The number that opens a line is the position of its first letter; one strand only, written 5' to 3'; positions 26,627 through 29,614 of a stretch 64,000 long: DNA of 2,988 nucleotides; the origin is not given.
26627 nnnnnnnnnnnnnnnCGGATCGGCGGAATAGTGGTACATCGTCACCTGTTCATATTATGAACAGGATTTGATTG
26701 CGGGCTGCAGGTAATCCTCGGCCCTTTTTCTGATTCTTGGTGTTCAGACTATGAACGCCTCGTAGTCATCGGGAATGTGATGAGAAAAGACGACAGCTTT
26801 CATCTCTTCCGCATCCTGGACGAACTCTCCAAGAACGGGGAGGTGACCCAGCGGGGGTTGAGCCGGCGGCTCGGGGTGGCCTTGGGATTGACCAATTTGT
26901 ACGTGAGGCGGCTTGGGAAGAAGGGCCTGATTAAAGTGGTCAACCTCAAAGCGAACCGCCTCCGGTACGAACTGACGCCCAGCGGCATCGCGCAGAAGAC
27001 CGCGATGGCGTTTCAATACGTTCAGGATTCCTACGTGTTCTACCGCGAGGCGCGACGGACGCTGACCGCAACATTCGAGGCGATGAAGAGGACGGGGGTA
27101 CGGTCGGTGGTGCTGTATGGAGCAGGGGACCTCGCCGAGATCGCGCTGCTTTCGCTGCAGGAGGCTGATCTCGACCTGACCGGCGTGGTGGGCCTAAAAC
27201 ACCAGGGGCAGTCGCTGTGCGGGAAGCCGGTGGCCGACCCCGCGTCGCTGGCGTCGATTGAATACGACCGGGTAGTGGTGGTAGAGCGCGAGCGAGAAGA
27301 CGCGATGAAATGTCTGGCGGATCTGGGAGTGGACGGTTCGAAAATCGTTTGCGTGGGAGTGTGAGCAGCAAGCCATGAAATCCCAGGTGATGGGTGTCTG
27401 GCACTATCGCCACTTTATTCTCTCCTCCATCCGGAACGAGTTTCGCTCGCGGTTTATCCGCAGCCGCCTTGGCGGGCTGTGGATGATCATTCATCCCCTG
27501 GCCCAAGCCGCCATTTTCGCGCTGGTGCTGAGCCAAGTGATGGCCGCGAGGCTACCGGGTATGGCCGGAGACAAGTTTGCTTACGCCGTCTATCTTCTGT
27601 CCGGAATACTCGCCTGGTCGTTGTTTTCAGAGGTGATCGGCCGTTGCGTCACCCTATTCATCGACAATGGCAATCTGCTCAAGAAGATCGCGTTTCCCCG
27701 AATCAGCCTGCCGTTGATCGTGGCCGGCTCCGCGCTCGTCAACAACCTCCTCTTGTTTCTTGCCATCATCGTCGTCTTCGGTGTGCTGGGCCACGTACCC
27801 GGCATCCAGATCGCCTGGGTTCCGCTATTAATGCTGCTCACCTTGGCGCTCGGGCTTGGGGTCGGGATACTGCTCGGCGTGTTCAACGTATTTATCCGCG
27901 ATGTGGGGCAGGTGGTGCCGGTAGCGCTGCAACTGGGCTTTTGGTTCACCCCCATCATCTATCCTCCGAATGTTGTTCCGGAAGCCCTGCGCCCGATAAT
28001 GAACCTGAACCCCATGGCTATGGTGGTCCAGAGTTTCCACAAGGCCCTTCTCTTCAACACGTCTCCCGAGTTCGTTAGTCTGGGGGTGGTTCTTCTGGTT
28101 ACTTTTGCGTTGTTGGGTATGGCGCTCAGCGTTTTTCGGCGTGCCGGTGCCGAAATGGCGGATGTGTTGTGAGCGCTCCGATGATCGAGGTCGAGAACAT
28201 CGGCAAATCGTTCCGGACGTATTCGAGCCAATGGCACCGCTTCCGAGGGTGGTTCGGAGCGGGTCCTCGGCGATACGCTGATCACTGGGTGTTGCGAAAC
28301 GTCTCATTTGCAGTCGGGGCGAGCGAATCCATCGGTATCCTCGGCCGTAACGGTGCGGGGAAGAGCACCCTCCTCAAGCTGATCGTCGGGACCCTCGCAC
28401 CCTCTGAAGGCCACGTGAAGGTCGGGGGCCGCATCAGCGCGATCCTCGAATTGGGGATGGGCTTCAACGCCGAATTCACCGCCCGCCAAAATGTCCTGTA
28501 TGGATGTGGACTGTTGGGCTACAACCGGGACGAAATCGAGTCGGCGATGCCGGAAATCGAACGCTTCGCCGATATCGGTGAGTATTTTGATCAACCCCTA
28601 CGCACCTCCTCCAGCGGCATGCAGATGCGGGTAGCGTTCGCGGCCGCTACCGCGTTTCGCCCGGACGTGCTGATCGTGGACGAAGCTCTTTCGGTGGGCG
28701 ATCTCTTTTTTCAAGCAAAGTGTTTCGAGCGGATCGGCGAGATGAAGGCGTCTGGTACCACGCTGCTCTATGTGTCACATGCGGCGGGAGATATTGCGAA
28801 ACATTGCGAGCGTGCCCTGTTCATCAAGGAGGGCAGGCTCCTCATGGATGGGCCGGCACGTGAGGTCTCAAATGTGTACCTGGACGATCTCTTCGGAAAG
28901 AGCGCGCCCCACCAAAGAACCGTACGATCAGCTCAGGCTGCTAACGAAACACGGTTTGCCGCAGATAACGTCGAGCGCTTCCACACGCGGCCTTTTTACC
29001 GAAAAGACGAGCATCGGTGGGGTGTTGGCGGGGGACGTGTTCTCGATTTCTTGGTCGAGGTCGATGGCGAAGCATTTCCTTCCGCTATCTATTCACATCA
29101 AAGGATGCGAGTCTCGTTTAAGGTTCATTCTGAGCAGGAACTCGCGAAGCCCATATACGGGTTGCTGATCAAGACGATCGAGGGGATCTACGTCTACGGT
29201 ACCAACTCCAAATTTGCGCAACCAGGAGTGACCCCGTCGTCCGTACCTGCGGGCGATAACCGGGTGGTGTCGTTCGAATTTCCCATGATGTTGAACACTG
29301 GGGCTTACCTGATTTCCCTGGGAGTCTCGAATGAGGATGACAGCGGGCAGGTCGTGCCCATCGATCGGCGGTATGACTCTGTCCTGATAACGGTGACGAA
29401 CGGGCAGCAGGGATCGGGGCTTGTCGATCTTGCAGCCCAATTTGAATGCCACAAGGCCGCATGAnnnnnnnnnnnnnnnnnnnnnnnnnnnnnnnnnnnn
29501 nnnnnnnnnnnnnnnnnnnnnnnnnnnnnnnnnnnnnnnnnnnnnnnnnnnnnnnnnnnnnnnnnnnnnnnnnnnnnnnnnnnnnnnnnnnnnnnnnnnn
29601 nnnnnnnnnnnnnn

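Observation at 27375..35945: Complete ABC-transporter-dependent O-polysaccharide machine: Wzm, Wzt with a glycan-binding domain, a WbdD-like kinase-methyltransferase terminator, and a 1400-aa GT4-GT2-GT4-MTase polymerase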

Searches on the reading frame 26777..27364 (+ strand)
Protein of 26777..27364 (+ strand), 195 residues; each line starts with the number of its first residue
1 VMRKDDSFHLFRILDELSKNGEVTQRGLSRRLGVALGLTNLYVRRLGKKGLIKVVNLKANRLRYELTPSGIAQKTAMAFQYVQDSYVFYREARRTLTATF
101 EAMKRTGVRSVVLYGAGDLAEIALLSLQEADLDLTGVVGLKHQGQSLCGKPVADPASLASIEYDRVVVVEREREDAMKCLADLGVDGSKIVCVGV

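Call 4: search_protein_families(library=pfam, proteins=[window:26777-27364:+], max_evalue=0.01)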
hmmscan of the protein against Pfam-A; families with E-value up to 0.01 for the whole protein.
window:26777-27364:+ (195 aa): 4 families
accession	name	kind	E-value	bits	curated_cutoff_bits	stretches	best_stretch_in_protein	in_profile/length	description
PF13412.12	HTH_24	-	2.1e-10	40.5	21.9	1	11-53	6-48/48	Winged helix-turn-helix DNA-binding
PF12802.13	MarR_2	-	6.4e-05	23.5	27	1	11-54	8-52/61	MarR family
PF01047.28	MarR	-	0.00013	22.2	24.6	1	11-54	6-49/59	MarR family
PF22674.2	C2185-like_N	-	0.0036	18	27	1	141-191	40-91/91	C2185-like, N-terminal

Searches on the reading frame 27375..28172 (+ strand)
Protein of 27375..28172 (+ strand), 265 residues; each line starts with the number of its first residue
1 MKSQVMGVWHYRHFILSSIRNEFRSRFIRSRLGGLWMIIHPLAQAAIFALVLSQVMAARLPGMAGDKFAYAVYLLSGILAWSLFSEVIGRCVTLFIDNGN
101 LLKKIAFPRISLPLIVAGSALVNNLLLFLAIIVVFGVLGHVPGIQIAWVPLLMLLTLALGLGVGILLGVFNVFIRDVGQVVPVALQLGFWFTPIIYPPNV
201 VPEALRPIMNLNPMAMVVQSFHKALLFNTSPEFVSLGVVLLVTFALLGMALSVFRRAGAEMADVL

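Call 4: search_protein_families(library=pfam, proteins=[window:27375-28172:+], max_evalue=0.01)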
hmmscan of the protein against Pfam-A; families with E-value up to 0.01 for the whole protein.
window:27375-28172:+ (265 aa): 1 family
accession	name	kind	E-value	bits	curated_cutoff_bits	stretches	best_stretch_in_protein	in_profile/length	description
PF01061.29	ABC2_membrane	-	5.9e-26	91.8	26.9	1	18-225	6-210/211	ABC-2 type transporter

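Call 8: search_protein_families(library=ncbifam, proteins=[window:27375-28172:+], max_evalue=0.00001)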
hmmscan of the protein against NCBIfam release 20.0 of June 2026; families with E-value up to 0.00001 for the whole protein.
window:27375-28172:+ (265 aa): 2 families
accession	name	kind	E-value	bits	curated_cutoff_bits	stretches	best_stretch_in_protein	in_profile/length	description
NF050109.1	galactan_ABC_perm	equivalog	2.8e-15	56.5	380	1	21-256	30-263/272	galactan export ABC transporter permease subunit Wzm/RfbD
NF050053.1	CapPschTportKpsM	equivalog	7.7e-10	39.1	300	1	18-232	8-223/257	capsule polysaccharide transporter KpsM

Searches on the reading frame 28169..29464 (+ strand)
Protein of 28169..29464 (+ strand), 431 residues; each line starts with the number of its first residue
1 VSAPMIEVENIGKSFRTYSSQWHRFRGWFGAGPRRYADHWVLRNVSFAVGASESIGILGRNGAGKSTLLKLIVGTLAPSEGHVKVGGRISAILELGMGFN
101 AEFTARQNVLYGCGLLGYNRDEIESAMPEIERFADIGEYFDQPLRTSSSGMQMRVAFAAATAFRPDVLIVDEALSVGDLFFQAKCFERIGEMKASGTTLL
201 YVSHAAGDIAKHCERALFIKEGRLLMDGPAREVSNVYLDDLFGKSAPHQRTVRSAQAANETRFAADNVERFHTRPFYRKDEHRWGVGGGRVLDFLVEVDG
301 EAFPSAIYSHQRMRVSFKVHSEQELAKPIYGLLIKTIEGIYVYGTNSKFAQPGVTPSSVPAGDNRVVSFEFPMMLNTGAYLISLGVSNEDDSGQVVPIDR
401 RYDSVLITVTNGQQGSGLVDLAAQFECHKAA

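Call 4: search_protein_families(library=pfam, proteins=[window:28169-29464:+], max_evalue=0.01)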
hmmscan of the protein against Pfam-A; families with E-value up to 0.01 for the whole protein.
window:28169-29464:+ (431 aa): 4 families
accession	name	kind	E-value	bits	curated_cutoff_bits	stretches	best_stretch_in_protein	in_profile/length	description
PF14524.12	Wzt_C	-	2.4e-27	96.1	30.4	1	281-421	2-143/143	Wzt C-terminal domain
PF00005.33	ABC_tran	-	3.1e-20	73.6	25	1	42-174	1-136/137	ABC transporter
PF13304.12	AAA_21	-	0.00083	19.9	27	0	56-72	3-19/304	AAA domain, putative AbiEii toxin, Type IV TA system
PF13555.12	AAA_29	-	0.0028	17.8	27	0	52-77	22-47/61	P-loop containing region of AAA domain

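Call 6: search_solved_structures(query=window:28169-29464:+, max_evalue=0.001, show_alignments=0)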
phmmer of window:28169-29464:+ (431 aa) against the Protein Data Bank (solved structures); distinct sequences matched with E-value up to 0.001: 492 (the best 60 are shown).
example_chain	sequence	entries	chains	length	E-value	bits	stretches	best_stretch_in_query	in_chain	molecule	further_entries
6jbh_A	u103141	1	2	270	3.8e-52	181.1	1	6-236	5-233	TarH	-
8dku_A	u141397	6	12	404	1.9e-50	175.5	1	8-238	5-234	ABC transporter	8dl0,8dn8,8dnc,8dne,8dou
7k2t_A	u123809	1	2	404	5e-50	174.1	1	8-238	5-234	ABC transporter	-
6amx_A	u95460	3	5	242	2.2e-49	172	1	8-237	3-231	ABC transporter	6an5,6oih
6m96_A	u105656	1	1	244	4.8e-49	170.9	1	8-237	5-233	ABC transporter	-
7dd0_A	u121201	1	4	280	1.1e-48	169.7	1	7-259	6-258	Teichoic acids export ATP-binding protein TagH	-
9cfl_B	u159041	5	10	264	6.7e-41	144.1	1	6-263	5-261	Teichoic acids export ATP-binding protein TagH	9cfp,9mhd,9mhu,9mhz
8tsi_A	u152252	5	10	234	1.3e-39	139.8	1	33-225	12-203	ABC transporter ATP-binding protein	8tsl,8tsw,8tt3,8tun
8tsh_A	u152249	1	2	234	3.5e-39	138.4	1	33-225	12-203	ABC transporter ATP-binding protein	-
2r5o_A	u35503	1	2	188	1.9e-37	132.7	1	254-427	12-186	Putative ATP binding component of ABC-transporter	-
9qfx_C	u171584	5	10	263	9e-37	130.5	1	41-243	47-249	ABC transporter ATP-binding protein | Probable o-antigen/lipopolysaccharide transport ATP-binding protein ABC transporter RfbE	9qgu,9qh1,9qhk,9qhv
9qhw_C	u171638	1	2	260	9.1e-37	130.5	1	41-243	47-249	ABC transporter ATP-binding protein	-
9qhj_C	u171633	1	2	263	2.3e-36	129.2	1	41-243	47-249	Probable o-antigen/lipopolysaccharide transport ATP-binding protein ABC transporter RfbE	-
9qhx_C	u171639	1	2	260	2.3e-36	129.1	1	41-243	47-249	ABC transporter ATP-binding protein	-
8wd9_D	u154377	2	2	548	1.6e-24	90.1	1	143-233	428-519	Probable dipeptide-transport ATP-binding protein ABC transporter DppD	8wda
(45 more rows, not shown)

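Call 8: search_protein_families(library=ncbifam, proteins=[window:28169-29464:+], max_evalue=0.00001)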
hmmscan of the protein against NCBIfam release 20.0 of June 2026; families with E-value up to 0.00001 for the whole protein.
window:28169-29464:+ (431 aa): 174 families (the best 25 are shown)
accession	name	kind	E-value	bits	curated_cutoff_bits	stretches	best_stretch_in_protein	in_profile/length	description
NF010065.0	PRK13545.1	equivalog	1.1e-50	172.9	538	1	7-239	6-236/549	teichoic acids export protein ATP-binding subunit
NF010066.0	PRK13546.1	equivalog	3e-46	157.9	320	1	6-254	5-254/264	teichoic acids export ABC transporter ATP-binding subunit TagH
NF050108.1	galactan_ABC_ATP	equivalog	2.5e-43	148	400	1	42-237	45-240/244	galactan export ABC transporter ATP-binding subunit Wzt/RfbE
TIGR04521.1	ECF_ATPase_2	equivalog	9.9e-27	93.7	330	2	104-234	101-233/279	energy-coupling factor transporter ATPase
TIGR01188.1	drrA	subfamily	2.5e-26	92.7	312.45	1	35-240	2-218/302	daunorubicin resistance ABC transporter, ATP-binding protein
NF010059.0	PRK13536.1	equivalog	8.1e-26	90.6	549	1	34-230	51-258/342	nodulation factor ABC transporter ATP-binding protein NodI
TIGR01288.1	nodI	equivalog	8.5e-26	90.7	424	1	35-229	13-218/303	nodulation factor ABC transporter ATP-binding protein NodI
TIGR04520.1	ECF_ATPase_1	equivalog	1.6e-24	86.8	315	1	38-234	14-224/269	energy-coupling factor transporter ATPase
TIGR01166.1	cbiO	subfamily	2.2e-24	86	211.8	2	40-88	6-54/190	cobalt ABC transporter, ATP-binding protein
NF010060.0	PRK13537.1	equivalog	5.8e-24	84.5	521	1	34-233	23-233/314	nodulation factor ABC transporter ATP-binding protein NodI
NF007739.0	PRK10419.1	subfamily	5.5e-23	81.9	354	2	147-227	152-233/268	nickel ABC transporter ATP-binding protein NikE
TIGR02769.1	nickel_nikE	equivalog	5.7e-23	81.7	332.55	2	147-226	151-231/265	nickel import ATP-binding protein NikE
NF010068.0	PRK13548.1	equivalog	6.4e-22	77.9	261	1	38-245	17-243/261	heme ABC transporter ATP-binding protein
TIGR03864.1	PQQ_ABC_ATP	hypoth_equivalog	1.2e-21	77.2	302.25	1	35-235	10-221/236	ABC transporter, ATP-binding subunit, PQQ-dependent alcohol dehydrogenase system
NF010156.0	PRK13635.1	equivalog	1.3e-20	73.7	392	1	38-234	19-228/279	energy-coupling factor ABC transporter ATP-binding protein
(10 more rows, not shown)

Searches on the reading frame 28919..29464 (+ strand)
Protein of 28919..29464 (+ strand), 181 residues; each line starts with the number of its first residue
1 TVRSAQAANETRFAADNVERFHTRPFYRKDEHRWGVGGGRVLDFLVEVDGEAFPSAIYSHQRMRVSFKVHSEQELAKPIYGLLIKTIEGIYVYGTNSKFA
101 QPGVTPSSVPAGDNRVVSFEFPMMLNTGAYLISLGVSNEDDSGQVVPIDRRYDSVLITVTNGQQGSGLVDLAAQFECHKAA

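Call 29: search_solved_structures(query=window:28919-29464:+, max_evalue=1, show_alignments=3)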
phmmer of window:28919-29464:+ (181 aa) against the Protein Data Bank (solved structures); distinct sequences matched with E-value up to 1: 1.
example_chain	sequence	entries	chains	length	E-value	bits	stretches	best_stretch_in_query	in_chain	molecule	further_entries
2r5o_A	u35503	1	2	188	4.7e-38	134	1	6-177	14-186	Putative ATP binding component of ABC-transporter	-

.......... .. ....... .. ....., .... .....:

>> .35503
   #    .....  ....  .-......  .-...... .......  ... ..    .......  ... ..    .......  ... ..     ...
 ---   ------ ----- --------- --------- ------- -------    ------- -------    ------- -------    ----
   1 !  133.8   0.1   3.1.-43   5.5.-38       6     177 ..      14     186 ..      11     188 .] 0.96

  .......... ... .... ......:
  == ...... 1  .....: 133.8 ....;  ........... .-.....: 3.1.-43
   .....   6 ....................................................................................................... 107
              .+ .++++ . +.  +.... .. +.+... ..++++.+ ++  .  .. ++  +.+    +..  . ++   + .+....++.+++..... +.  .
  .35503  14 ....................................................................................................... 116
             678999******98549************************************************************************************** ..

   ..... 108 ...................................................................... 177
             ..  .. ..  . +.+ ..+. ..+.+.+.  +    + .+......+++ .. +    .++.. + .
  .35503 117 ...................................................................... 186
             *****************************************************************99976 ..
